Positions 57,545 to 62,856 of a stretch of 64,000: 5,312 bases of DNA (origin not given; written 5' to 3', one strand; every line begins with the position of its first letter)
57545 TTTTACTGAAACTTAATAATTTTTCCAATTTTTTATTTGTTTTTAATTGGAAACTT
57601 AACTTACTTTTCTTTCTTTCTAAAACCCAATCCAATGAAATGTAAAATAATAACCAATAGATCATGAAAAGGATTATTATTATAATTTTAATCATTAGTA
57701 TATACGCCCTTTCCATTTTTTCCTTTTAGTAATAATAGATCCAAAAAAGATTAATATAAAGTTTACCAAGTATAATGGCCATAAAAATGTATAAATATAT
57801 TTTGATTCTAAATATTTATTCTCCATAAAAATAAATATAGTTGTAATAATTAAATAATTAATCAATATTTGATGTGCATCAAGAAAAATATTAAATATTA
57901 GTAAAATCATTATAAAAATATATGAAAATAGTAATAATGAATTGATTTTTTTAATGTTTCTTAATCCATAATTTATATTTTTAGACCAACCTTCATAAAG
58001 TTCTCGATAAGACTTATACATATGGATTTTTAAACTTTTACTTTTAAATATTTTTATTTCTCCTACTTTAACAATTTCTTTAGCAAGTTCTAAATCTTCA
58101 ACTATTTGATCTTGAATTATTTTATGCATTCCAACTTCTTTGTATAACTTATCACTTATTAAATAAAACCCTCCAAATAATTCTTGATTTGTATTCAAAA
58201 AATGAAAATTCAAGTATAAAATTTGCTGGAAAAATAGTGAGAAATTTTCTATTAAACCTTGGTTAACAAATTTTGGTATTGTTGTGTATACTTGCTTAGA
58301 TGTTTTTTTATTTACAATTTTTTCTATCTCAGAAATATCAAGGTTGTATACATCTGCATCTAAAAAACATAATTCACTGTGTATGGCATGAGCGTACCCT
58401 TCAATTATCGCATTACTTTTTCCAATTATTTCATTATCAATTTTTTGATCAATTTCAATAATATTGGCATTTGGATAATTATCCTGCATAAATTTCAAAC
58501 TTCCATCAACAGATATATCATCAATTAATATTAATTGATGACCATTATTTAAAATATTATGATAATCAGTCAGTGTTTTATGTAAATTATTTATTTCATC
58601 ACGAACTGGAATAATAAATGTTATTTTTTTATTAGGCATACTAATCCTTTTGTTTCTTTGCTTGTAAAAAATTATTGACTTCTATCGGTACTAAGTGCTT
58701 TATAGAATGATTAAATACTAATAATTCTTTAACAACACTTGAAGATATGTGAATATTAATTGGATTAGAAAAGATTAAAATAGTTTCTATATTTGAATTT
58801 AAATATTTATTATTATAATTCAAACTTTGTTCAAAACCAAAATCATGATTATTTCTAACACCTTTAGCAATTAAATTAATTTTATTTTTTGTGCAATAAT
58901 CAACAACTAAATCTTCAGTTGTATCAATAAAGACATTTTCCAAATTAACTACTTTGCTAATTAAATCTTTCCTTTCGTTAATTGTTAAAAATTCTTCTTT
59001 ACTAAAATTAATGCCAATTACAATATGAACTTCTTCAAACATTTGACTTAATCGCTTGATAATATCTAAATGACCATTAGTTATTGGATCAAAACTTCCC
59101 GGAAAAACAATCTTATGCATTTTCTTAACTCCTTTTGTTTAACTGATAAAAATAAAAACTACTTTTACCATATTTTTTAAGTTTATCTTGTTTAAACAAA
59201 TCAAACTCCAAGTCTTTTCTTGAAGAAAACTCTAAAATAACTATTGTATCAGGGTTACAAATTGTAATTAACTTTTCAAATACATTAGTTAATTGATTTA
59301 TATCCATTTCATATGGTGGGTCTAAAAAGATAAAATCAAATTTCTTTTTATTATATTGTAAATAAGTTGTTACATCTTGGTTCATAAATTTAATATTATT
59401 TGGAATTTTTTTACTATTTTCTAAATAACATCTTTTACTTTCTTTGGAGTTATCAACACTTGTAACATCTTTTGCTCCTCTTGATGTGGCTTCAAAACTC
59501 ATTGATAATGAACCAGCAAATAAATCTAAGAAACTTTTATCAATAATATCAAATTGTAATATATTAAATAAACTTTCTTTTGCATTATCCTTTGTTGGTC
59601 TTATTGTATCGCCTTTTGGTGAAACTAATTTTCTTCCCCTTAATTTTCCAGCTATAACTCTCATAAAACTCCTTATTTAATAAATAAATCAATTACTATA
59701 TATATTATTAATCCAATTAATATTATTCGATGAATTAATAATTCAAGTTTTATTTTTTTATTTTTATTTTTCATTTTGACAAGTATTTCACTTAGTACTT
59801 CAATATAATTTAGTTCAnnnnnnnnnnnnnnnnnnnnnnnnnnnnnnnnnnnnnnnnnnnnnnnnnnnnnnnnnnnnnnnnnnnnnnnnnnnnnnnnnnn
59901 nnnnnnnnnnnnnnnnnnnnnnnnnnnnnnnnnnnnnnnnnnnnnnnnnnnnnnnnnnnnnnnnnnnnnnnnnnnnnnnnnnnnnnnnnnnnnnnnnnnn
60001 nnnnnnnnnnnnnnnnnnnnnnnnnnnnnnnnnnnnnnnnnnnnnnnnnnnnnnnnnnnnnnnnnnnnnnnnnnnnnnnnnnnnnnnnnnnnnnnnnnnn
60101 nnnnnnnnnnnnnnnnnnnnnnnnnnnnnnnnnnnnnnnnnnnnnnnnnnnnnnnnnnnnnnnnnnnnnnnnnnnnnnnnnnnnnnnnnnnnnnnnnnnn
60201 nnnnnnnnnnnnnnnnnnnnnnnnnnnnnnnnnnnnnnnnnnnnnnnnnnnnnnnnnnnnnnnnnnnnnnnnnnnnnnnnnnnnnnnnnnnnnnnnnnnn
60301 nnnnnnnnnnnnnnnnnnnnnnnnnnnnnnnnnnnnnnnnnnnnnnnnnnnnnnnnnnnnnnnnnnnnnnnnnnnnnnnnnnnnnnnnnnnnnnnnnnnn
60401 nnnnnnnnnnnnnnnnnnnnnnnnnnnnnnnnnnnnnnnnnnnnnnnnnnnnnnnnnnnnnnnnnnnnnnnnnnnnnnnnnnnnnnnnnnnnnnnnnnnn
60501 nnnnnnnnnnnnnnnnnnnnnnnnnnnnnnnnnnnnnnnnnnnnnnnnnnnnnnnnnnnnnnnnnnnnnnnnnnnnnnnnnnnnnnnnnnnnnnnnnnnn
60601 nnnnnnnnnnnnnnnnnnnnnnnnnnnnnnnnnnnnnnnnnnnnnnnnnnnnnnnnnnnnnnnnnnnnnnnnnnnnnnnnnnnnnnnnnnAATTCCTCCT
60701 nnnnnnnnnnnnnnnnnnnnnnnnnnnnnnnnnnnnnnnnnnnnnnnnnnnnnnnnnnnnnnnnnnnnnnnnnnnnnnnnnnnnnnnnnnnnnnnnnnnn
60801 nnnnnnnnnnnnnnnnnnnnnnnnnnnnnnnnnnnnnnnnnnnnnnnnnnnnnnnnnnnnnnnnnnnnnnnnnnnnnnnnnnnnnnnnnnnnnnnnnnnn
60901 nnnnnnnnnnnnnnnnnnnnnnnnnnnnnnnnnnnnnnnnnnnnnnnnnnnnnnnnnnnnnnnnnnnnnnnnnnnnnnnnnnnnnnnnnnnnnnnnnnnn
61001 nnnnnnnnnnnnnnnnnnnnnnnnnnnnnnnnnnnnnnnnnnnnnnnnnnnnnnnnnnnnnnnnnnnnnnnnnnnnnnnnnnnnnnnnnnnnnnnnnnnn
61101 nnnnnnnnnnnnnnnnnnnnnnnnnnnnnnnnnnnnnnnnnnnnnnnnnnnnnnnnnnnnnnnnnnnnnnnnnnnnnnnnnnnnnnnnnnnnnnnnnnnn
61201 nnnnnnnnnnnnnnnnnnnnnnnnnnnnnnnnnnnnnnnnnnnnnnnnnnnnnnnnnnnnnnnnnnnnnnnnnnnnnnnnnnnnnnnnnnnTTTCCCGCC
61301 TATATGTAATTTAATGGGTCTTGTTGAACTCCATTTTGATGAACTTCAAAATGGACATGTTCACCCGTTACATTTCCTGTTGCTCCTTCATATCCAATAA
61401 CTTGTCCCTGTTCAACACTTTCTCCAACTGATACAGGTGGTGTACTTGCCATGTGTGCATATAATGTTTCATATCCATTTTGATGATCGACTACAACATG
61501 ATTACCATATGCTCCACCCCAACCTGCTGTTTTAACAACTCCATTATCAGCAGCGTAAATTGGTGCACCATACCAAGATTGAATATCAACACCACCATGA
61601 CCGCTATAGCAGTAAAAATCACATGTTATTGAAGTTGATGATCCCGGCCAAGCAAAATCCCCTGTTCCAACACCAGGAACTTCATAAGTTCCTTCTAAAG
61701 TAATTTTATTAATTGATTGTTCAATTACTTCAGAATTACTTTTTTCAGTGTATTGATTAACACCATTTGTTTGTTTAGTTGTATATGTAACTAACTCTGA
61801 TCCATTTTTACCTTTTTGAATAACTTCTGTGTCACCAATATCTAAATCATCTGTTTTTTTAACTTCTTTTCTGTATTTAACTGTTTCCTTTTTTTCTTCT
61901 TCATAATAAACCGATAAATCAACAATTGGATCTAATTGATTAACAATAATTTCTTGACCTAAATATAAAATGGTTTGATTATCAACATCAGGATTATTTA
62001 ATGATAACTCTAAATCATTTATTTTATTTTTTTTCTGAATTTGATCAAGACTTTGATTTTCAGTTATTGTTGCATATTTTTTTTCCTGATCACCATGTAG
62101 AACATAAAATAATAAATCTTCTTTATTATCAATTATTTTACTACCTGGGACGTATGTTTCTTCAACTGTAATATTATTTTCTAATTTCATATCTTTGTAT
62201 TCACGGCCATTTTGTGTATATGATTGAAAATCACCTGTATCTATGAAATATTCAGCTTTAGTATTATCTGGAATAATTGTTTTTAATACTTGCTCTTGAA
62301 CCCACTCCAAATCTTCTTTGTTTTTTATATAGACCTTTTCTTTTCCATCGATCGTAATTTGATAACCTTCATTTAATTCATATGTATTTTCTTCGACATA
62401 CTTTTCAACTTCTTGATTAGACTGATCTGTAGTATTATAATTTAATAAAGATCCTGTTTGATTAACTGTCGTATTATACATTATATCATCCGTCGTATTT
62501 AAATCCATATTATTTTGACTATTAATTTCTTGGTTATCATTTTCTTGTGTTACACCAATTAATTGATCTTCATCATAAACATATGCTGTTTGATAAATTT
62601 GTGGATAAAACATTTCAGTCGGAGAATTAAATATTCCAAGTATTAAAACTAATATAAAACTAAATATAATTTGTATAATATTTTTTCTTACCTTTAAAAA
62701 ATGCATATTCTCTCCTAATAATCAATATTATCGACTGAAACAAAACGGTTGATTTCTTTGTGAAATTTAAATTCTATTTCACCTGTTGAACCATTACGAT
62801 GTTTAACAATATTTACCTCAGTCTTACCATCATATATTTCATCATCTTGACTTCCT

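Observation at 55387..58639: crtQ-like glycosyltransferase and crtO-like acyltransferase, then two unknown ecto-proteins and tspO (crtK), in one tightly coupled gene string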

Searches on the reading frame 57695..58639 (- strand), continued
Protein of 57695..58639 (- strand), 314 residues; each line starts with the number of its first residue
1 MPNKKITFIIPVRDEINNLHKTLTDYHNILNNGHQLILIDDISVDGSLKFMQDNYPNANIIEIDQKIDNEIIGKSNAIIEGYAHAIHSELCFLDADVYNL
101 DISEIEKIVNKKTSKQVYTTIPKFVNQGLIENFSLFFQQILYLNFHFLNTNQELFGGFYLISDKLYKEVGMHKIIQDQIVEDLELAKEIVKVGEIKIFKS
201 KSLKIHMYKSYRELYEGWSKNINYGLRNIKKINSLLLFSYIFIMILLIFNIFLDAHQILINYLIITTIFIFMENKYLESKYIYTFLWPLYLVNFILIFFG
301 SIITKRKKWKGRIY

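Call 75: search_protein_families(library=padloc, proteins=[window:57695-58639:-], max_evalue=0.01)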
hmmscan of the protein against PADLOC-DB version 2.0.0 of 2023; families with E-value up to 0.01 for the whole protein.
window:57695-58639:- (314 aa): 0 families

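Call 77: search_solved_structures(query=A1, max_evalue=0.001)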
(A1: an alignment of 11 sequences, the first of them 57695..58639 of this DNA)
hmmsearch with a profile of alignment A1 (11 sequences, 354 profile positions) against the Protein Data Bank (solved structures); distinct sequences matched with E-value up to 0.001: 41.
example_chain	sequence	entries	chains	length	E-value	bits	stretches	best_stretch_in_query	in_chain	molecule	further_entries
5mlz_A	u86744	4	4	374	5.1e-16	62.1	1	27-141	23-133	Dolichol monophosphate mannose synthase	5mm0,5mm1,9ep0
2z87_A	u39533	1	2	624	4.1e-15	59.1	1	12-134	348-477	Chondroitin synthase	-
2z86_A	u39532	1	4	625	4.1e-15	59.1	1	12-134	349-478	Chondroitin synthase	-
8vxh_A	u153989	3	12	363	5.6e-15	58.6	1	26-146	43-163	Undecaprenyl-phosphate 4-deoxy-4-formamido-L-arabinose transferase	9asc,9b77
9bhc_C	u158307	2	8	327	5.7e-15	58.6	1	27-146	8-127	Undecaprenyl-phosphate 4-deoxy-4-formamido-L-arabinose transferase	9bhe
9hwj_A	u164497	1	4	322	1.1e-14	57.7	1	26-145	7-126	Undecaprenyl-phosphate 4-deoxy-4-formamido-L-arabinose transferase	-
3bcv_A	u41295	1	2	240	3.3e-14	56.1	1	27-144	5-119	Putative glycosyltransferase protein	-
5eke_A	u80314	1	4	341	1e-13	54.5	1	19-146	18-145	Uncharacterized glycosyltransferase sll0501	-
5ekp_C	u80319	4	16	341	1e-13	54.5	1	19-146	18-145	Uncharacterized glycosyltransferase sll0501 | Glycosyltransferase sll0501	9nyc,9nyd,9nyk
9nye_A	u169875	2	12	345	1e-13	54.5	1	19-146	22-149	Glycosyltransferase sll0501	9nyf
6yv7_A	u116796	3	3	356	1.3e-13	54.2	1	25-136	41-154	Glycosyl transferase, family 2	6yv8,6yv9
6yv7_B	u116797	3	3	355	1.3e-13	54.1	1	25-136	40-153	Glycosyl transferase, family 2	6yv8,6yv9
5hea_A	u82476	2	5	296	8.6e-13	51.4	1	29-143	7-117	Putative glycosyltransferase (GalT1)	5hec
5tze_C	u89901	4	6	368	4.9e-12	49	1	28-146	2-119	Glycosyl transferase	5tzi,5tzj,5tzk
5tz8_A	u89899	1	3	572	7.1e-12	48.4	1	28-146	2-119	Glycosyl transferase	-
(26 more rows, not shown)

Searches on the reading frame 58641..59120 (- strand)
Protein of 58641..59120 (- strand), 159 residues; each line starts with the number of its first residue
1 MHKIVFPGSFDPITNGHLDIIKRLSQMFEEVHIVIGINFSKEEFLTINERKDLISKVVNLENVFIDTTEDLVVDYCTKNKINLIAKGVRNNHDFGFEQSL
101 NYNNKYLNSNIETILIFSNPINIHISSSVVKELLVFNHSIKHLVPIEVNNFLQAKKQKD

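Call 3: search_protein_families(library=pfam, proteins=[window:58641-59120:-], max_evalue=0.1)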
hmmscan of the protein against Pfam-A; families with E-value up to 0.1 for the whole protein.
window:58641-59120:- (159 aa): 2 families
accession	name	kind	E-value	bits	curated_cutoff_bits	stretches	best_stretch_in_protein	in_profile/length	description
PF01467.32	CTP_transf_like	-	1.6e-16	61.2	21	1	5-132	1-132/133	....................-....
PF08218.17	Citrate_ly_lig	-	0.00052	20.2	20.9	1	11-76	9-73/182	Citrate lyase ligase C-terminal domain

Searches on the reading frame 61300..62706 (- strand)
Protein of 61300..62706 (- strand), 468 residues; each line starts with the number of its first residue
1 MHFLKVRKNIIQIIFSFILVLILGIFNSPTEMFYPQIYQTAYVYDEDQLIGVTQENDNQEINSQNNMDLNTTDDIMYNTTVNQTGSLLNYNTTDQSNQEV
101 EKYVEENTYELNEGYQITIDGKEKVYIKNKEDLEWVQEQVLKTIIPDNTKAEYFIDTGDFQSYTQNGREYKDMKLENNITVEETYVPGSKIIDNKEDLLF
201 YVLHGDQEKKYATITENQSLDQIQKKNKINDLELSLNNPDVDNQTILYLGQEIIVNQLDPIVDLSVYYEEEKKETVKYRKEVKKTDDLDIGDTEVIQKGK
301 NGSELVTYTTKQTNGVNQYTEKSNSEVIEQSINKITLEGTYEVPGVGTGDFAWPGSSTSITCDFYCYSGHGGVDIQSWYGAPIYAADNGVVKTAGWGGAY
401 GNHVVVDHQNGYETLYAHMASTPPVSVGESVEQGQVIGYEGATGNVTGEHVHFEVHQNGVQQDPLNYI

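Call 84: search_protein_families(library=pfam, proteins=[window:61300-62706:-], max_evalue=0.001)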
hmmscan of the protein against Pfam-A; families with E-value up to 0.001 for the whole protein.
window:61300-62706:- (468 aa): 2 families
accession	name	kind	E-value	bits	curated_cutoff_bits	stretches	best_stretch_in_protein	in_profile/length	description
PF01551.29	Peptidase_M23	-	2.4e-29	101.8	28.7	1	369-464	2-96/96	Peptidase family M23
PF07501.17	G5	-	7.3e-11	42.6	23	1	269-340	3-74/75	G5 domain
